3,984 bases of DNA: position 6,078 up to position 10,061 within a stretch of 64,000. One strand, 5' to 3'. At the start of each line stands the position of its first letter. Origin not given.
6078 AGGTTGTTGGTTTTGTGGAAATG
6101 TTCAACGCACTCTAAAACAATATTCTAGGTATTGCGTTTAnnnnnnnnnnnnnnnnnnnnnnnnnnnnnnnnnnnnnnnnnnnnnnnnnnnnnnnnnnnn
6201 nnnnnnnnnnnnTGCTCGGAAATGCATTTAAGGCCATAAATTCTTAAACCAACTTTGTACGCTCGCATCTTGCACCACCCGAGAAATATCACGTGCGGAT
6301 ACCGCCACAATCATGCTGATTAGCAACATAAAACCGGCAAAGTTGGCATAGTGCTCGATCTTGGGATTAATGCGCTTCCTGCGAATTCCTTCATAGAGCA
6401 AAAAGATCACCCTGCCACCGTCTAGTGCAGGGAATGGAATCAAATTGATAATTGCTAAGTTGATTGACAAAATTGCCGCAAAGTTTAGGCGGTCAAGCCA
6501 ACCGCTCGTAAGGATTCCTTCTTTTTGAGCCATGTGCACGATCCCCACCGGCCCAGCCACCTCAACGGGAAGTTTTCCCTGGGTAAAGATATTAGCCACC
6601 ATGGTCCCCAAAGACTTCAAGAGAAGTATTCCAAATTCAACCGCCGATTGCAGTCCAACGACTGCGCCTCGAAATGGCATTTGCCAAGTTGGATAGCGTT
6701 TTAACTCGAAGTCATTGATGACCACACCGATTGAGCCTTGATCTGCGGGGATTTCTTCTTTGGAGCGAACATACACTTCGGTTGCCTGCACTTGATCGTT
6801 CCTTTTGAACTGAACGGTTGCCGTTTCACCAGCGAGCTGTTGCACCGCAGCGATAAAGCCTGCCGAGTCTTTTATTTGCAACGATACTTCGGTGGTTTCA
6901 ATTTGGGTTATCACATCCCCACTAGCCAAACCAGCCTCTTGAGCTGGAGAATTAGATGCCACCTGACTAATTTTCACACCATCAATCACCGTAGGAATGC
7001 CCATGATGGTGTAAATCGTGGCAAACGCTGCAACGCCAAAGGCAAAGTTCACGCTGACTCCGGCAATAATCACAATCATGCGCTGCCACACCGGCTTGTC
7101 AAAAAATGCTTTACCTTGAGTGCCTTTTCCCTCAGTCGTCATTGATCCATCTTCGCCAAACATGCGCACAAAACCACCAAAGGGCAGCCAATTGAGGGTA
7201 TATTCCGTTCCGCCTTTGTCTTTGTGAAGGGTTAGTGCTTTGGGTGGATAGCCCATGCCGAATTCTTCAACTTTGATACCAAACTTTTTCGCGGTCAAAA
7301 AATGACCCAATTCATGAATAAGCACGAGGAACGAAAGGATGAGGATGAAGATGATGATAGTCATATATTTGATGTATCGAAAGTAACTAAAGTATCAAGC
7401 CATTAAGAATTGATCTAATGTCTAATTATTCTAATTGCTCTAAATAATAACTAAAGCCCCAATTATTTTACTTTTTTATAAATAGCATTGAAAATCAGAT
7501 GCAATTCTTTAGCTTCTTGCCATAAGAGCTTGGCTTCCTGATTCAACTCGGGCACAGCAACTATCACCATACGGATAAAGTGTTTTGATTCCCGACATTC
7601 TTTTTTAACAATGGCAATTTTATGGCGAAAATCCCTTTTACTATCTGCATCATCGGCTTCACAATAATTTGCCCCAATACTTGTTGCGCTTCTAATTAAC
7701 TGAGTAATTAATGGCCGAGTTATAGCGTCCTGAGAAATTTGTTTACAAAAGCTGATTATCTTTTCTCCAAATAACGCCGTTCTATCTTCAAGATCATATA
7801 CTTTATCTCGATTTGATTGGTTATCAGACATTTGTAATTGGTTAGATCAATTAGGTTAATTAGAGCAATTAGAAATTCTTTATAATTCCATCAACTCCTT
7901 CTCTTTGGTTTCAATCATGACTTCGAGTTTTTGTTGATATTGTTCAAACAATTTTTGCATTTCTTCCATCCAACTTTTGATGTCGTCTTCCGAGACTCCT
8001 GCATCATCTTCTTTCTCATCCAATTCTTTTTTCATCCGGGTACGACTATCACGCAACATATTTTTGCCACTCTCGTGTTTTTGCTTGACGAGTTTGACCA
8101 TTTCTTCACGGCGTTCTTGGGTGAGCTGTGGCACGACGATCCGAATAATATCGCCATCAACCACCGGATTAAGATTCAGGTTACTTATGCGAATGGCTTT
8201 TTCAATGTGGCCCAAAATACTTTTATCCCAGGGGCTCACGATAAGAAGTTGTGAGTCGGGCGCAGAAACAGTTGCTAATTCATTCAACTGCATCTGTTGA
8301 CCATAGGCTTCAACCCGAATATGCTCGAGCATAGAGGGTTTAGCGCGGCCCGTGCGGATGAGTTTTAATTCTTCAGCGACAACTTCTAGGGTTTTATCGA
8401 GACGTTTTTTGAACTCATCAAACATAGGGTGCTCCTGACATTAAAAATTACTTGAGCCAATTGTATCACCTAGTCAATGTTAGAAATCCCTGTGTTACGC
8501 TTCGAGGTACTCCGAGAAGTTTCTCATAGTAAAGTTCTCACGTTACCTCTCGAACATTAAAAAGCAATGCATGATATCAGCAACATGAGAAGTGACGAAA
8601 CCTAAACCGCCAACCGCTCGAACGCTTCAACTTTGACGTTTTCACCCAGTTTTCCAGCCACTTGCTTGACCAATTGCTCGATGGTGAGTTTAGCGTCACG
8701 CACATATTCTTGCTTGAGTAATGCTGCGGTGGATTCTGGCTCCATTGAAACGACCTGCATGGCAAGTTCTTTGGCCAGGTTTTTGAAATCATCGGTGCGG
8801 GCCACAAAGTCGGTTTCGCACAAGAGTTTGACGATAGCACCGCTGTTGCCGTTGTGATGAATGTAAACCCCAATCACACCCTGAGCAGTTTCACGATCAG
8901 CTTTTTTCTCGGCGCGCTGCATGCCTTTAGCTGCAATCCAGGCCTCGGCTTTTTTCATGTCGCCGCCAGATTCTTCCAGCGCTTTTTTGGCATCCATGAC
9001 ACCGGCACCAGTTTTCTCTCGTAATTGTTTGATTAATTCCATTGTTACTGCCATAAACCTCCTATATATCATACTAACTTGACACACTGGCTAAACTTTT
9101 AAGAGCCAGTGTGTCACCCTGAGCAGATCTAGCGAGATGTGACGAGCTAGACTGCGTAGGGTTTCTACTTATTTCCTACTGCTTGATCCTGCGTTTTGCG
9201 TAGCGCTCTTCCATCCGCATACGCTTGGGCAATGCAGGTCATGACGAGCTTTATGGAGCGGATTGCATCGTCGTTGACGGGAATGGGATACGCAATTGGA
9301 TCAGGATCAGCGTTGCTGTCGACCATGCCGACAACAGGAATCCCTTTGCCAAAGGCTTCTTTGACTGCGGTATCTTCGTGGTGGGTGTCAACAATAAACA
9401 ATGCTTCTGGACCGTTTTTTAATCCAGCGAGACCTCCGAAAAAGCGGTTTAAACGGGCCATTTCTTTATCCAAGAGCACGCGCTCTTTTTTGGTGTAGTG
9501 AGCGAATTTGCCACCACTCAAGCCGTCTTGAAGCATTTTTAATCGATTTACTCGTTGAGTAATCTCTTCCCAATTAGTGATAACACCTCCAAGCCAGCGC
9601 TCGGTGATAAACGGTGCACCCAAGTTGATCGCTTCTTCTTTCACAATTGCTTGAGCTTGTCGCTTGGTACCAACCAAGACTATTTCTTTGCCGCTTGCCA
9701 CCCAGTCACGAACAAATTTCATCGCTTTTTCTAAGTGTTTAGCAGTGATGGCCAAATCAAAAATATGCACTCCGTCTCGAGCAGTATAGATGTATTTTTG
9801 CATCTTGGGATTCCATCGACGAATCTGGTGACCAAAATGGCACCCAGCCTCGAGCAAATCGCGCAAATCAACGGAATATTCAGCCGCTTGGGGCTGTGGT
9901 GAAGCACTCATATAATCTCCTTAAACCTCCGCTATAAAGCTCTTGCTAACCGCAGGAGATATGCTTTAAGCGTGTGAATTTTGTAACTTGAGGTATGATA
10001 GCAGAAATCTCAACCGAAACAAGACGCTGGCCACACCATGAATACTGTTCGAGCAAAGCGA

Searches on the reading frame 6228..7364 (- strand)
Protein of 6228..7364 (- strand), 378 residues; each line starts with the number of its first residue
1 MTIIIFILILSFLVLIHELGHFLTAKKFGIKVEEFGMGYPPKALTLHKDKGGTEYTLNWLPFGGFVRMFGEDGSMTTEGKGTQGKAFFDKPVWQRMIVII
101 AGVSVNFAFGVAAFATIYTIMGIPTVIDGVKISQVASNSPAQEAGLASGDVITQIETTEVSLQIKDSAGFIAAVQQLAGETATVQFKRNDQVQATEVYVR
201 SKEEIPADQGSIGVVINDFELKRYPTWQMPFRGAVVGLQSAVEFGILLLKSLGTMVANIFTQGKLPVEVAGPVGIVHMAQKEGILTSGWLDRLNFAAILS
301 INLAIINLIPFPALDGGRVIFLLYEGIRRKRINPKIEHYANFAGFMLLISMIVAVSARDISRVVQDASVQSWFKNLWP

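Call 55: search_protein_families(library=pfam, proteins=[window:6228-7364:-], max_evalue=0.001)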
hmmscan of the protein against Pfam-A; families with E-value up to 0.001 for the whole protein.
window:6228-7364:- (378 aa): 3 families
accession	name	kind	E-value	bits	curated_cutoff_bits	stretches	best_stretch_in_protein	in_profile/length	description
PF02163.28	Peptidase_M50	-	8.3e-54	182.7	27.2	1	6-350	2-220/221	Peptidase family M50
PF13180.12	PDZ_2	-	6.6e-11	42.8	27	1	128-197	12-78/80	PDZ domain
PF17820.7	PDZ_6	-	2.4e-07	30.8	27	1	132-172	2-41/54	PDZ domain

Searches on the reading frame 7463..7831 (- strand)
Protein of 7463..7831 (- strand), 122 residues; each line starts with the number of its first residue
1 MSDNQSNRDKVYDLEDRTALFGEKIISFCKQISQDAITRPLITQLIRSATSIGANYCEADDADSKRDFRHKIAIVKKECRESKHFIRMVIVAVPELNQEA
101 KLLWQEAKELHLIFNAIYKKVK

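Call 55: search_protein_families(library=pfam, proteins=[window:7463-7831:-], max_evalue=0.001)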
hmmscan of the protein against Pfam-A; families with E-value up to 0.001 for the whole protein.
window:7463-7831:- (122 aa): 1 family
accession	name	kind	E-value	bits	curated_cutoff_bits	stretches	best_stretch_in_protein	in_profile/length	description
PF05635.17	23S_rRNA_IVP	-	9.6e-11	42.3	33.8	1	21-90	12-80/106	23S rRNA-intervening sequence protein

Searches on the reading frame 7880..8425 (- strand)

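Call 55: search_protein_families(library=pfam, proteins=[window:7880-8425:-], max_evalue=0.001)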
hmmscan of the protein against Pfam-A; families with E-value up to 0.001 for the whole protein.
window:7880-8425:- (181 aa): 1 family
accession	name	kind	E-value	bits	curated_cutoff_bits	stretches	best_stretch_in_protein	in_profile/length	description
PF01765.24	RRF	-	4.6e-56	189.6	29.7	1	18-179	3-164/164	Ribosome recycling factor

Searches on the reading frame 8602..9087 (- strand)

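Call 55: search_protein_families(library=pfam, proteins=[window:8602-9087:-], max_evalue=0.001)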
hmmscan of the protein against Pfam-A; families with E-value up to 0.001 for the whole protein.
window:8602-9087:- (161 aa): 2 families
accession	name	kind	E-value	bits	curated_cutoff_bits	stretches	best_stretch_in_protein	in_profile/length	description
PF00889.24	EF_TS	-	1e-15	58.3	27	1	83-159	1-75/204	Elongation factor TS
PF25025.1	EF-Ts_N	-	2.4e-07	31.1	33.2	1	6-54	4-53/60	Elongation factor Ts, mitochondrial, N-terminal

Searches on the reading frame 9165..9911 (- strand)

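Call 55: search_protein_families(library=pfam, proteins=[window:9165-9911:-], max_evalue=0.001)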
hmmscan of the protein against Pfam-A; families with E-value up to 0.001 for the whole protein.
window:9165-9911:- (248 aa): 1 family
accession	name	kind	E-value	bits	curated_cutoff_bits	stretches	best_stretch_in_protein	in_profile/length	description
PF00318.25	Ribosomal_S2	-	8.3e-82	274.1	26.1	1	19-234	1-216/216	Ribosomal protein S2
